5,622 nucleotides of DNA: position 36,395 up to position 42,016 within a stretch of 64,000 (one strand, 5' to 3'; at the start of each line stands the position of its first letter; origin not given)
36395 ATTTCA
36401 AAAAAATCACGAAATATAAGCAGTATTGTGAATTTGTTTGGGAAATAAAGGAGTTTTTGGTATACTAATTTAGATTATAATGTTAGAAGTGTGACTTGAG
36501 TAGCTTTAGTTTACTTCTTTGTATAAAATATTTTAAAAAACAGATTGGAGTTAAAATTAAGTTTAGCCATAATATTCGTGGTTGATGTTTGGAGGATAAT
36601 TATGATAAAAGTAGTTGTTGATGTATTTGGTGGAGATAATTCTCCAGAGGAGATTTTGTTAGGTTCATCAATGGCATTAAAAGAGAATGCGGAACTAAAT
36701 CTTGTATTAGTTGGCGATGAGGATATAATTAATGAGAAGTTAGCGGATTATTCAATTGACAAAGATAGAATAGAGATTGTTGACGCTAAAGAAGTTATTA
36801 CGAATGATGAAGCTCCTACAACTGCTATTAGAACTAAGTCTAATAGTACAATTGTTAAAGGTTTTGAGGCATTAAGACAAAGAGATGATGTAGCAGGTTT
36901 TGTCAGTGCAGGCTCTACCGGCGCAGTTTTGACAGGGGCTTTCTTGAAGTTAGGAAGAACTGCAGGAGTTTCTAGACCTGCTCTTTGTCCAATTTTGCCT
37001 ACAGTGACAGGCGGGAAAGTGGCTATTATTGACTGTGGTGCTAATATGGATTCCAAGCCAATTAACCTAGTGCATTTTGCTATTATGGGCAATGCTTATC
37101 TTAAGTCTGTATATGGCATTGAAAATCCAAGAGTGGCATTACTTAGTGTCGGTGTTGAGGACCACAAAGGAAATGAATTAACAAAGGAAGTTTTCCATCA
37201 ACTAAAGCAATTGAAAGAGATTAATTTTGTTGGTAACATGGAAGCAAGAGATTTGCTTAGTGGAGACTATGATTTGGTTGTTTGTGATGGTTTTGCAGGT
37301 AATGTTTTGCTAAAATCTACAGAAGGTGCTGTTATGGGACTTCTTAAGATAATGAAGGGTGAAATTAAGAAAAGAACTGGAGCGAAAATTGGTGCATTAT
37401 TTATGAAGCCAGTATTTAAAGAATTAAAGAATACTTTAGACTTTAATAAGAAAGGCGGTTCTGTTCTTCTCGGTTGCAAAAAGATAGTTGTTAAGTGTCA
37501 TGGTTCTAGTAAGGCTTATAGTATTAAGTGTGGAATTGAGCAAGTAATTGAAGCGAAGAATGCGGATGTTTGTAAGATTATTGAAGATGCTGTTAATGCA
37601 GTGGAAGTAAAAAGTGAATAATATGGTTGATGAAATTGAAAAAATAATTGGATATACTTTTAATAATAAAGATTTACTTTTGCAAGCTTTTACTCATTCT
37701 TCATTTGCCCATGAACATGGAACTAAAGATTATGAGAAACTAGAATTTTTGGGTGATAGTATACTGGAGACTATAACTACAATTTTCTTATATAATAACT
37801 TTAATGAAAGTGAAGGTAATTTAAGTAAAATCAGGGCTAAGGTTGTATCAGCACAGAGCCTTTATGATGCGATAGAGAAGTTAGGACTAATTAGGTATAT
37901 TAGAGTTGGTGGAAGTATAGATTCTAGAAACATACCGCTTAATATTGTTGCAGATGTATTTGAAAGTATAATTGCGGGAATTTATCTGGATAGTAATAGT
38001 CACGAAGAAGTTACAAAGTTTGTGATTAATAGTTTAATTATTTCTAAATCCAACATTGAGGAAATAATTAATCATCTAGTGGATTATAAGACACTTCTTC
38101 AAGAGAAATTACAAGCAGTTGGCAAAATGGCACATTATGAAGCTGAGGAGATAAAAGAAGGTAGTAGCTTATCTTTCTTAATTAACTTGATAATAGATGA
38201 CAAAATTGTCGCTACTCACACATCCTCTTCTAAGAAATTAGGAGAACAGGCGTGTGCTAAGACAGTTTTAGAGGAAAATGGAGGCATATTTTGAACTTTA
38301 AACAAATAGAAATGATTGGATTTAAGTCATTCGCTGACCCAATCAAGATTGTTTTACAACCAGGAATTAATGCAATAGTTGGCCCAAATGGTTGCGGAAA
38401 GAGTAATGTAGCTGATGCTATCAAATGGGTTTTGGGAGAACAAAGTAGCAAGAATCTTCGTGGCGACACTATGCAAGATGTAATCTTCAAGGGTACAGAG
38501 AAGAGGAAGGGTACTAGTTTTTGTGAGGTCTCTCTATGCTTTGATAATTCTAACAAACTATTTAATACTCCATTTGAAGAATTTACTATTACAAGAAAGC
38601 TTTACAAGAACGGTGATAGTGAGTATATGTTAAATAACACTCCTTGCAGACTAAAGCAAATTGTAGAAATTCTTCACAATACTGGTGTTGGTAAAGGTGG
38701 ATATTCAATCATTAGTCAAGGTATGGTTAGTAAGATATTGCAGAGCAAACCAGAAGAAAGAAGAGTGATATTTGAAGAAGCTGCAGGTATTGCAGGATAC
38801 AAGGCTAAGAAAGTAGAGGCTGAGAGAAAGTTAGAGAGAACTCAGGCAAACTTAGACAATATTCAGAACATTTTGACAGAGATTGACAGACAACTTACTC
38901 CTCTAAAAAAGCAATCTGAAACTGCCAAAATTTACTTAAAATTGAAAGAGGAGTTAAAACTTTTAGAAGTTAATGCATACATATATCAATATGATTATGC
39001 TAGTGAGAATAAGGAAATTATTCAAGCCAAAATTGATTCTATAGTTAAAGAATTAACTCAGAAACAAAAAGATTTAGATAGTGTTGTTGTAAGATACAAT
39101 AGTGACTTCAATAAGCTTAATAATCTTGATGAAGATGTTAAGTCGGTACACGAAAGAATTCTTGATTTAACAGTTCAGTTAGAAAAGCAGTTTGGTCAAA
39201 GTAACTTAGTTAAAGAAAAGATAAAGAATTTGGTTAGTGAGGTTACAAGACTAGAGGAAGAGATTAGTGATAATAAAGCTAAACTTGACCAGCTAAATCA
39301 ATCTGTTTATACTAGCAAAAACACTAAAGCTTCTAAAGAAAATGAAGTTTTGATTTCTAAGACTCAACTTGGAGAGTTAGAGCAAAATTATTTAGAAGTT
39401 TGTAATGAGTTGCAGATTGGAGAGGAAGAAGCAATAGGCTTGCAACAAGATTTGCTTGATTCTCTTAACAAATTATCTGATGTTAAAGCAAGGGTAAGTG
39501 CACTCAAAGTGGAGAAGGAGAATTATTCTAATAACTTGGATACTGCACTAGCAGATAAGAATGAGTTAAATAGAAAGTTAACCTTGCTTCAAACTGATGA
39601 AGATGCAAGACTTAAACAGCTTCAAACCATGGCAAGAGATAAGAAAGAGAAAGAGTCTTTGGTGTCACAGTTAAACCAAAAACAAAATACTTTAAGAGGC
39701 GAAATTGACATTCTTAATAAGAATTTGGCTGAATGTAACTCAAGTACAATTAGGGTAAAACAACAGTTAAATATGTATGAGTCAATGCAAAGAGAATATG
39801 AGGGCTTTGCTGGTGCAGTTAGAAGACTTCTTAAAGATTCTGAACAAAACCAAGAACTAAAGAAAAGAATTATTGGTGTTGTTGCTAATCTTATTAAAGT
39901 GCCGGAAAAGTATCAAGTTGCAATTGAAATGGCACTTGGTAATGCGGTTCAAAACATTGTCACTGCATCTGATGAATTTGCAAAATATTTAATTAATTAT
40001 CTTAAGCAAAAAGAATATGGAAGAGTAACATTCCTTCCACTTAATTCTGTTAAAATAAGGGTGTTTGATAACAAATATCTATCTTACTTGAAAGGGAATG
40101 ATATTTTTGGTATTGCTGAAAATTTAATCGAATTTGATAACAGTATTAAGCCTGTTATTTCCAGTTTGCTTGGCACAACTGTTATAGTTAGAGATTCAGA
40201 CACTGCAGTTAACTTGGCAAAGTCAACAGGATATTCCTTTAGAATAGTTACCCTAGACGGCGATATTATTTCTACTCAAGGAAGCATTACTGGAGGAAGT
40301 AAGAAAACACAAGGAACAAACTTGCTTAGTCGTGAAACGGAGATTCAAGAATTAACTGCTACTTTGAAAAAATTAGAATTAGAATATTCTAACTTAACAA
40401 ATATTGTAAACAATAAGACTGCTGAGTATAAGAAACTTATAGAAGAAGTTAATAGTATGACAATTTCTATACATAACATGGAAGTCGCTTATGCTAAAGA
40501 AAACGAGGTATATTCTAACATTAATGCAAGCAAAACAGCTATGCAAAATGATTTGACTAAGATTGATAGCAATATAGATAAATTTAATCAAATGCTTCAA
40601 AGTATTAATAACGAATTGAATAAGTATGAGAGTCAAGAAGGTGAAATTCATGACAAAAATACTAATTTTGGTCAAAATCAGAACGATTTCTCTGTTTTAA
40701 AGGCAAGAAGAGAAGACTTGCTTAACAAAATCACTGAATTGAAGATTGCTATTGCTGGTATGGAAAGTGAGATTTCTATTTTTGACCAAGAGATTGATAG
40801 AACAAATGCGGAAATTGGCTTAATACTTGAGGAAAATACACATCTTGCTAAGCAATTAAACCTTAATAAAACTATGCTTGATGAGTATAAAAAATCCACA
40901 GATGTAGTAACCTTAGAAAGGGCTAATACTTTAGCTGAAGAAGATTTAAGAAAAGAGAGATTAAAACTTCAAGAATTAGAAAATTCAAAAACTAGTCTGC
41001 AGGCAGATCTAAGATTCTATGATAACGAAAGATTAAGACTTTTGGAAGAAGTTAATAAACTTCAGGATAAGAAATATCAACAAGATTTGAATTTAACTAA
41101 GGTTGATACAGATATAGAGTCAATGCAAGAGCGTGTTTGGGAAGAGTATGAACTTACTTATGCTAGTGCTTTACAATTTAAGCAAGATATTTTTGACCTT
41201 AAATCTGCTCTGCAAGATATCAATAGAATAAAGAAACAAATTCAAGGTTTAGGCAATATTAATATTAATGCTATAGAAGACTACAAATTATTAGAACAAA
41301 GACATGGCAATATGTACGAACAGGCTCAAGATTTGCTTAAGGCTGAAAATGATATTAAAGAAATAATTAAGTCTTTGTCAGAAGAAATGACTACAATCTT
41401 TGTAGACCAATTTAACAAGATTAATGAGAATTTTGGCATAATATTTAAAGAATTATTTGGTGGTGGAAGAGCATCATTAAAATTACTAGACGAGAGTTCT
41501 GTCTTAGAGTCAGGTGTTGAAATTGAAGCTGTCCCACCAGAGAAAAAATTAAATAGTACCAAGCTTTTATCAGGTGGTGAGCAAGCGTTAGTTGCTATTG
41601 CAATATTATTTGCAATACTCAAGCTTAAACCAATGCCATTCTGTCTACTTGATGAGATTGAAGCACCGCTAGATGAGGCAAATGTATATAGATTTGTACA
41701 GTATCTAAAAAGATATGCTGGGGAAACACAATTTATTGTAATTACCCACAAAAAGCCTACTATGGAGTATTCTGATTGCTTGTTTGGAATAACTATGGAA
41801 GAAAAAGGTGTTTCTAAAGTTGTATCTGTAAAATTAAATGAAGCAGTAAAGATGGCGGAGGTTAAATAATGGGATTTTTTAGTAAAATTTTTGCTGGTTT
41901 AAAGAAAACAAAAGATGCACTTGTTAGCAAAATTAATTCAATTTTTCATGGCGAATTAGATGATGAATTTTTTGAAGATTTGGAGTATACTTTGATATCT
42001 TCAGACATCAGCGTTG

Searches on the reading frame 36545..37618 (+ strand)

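Call 20: search_protein_families(library=pfam, proteins=[window:36545-37618:+], max_evalue=0.001)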
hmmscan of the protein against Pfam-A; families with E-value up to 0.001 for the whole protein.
window:36545-37618:+ (358 aa): 2 families
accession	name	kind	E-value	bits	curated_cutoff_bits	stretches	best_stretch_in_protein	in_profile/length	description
PF02504.20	FA_synthesis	-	1.5e-100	336.9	29.1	1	21-344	1-323/324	Fatty acid synthesis protein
PF01515.24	PTA_PTB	-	3.8e-05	23.7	24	1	35-225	24-226/319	Phosphate acetyl/butaryl transferase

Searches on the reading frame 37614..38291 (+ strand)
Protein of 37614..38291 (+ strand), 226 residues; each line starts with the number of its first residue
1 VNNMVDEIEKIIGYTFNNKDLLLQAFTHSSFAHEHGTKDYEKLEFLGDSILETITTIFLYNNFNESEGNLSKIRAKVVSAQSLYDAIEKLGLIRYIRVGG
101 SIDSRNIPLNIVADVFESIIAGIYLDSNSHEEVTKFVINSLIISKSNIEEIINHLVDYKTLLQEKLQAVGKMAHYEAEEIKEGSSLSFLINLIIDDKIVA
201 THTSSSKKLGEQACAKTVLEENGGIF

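Call 20: search_protein_families(library=pfam, proteins=[window:37614-38291:+], max_evalue=0.001)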
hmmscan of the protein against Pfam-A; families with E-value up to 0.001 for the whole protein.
window:37614-38291:+ (226 aa): 3 families
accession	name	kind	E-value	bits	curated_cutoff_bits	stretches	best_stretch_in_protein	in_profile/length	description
PF14622.11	Ribonucleas_3_3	-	2.8e-26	92.6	35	1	18-141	1-124/128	Ribonuclease-III-like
PF00636.31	Ribonuclease_3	-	6.3e-20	72.3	27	1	41-127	1-101/102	Ribonuclease III domain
PF00035.32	dsrm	-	5.5e-09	36.9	23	1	158-221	1-65/66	Double-stranded RNA binding motif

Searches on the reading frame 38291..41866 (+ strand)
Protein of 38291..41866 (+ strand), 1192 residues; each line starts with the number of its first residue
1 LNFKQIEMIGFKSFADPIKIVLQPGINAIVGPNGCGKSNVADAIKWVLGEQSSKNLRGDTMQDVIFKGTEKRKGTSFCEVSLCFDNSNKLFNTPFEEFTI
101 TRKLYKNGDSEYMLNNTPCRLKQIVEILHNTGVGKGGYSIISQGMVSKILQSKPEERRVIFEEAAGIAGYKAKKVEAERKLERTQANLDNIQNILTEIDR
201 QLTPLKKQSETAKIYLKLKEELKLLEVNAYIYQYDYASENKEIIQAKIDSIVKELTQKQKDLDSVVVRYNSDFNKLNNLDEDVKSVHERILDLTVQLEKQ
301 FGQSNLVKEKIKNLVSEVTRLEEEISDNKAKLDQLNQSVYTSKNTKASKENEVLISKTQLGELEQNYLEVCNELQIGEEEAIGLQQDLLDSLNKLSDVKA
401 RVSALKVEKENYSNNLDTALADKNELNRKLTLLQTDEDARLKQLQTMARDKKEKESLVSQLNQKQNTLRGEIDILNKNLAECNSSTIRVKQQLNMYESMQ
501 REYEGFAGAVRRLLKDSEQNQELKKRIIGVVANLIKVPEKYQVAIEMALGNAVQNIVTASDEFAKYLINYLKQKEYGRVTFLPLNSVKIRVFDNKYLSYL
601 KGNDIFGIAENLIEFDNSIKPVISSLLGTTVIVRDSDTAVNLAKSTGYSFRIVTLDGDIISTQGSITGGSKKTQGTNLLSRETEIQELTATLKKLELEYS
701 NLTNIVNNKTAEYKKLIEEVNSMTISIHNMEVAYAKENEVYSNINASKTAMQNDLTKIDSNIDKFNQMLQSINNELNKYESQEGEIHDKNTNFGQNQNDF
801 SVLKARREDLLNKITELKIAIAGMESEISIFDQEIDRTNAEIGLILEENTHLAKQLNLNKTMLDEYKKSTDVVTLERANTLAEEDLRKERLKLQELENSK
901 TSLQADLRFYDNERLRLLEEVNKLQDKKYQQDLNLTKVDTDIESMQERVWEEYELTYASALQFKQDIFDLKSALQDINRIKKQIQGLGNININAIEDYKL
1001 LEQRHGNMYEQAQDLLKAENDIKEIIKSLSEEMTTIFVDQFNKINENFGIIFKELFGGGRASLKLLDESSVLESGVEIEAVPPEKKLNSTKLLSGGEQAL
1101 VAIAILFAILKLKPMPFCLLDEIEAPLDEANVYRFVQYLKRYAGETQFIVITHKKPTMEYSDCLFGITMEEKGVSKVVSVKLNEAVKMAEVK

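Call 20: search_protein_families(library=pfam, proteins=[window:38291-41866:+], max_evalue=0.001)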
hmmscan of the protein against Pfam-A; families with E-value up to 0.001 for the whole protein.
window:38291-41866:+ (1192 aa): 5 families
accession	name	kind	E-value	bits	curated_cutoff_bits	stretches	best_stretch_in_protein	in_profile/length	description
PF02463.25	SMC_N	-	5.4e-68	229.1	40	1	4-1176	3-220/220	RecF/RecN/SMC N terminal domain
PF06470.18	SMC_hinge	-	1.8e-28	99.7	22.5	1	525-643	2-116/116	SMC proteins Flexible Hinge Domain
PF13476.12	AAA_23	-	5.4e-17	63.5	27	1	5-260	1-198/201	AAA domain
PF13304.12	AAA_21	-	4.3e-10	40.6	27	1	26-59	1-42/304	AAA domain, putative AbiEii toxin, Type IV TA system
PF13175.12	AAA_15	-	4.4e-09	36.9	32.1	1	1-355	1-288/374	AAA ATPase domain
